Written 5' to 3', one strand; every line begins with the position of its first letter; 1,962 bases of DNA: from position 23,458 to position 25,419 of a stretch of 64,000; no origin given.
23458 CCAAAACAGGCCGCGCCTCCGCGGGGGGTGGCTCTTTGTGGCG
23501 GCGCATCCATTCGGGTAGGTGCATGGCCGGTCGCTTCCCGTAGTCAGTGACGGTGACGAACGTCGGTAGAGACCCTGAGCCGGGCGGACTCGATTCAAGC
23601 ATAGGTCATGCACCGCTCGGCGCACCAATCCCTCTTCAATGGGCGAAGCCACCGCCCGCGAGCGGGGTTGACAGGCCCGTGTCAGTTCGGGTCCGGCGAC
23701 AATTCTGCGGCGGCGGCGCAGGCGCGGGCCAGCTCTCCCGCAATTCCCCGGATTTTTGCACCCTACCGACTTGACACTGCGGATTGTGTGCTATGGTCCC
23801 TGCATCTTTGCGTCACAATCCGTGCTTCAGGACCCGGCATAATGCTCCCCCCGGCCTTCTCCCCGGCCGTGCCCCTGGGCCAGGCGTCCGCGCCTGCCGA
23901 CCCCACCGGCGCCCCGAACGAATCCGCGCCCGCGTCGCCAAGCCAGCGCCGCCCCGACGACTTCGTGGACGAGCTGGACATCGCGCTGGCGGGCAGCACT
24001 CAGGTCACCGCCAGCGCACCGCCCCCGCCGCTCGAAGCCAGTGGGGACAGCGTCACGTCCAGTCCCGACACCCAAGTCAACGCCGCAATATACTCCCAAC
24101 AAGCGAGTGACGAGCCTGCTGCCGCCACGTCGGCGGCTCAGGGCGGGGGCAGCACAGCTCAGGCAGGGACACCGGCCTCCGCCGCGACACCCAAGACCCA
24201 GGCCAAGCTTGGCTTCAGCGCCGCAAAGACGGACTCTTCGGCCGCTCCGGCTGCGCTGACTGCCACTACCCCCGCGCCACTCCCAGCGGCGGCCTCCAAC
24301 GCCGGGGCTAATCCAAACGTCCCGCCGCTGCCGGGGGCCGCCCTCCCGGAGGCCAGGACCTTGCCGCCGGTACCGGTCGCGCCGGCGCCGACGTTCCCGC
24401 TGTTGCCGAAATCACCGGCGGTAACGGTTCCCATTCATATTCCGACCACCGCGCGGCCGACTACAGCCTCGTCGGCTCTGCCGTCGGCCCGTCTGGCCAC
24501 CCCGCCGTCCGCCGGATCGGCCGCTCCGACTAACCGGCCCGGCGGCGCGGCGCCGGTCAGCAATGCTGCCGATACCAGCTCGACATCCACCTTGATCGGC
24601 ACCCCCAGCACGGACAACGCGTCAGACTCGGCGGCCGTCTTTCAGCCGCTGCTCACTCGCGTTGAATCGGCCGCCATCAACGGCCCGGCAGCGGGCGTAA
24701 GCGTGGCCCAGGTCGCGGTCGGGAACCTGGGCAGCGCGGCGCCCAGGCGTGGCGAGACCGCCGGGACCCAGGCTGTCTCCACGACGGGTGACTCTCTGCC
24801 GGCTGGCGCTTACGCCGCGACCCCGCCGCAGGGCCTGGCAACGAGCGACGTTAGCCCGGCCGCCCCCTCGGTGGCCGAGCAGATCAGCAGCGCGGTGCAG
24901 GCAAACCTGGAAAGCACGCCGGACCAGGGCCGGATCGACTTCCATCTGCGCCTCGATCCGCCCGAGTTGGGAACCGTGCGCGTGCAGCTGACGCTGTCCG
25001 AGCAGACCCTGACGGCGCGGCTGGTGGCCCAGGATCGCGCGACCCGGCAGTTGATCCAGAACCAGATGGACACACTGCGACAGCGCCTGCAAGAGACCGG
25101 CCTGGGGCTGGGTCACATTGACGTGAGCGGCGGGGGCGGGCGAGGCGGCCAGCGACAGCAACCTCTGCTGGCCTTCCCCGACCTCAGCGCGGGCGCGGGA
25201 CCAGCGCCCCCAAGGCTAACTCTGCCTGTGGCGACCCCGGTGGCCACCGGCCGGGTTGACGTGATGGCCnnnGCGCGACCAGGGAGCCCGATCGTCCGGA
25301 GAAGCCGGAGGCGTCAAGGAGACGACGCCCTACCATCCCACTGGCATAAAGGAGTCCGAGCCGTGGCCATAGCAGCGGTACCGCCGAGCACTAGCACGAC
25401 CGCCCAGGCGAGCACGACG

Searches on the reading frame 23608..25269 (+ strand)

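Call 63: search_protein_families(library=pfam, proteins=[window:23608-25269:+], max_evalue=0.001)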
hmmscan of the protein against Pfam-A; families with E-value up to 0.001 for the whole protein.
window:23608-25269:+ (554 aa): 2 families
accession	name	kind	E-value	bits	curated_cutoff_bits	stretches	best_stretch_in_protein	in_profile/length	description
PF02120.21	Flg_hook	-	3.6e-20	72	29.8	1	438-514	8-84/85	Flagellar hook-length control protein FliK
PF09483.15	HpaP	-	1.7e-06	28.5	23.8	1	435-505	16-86/90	Type III secretion protein (HpaP)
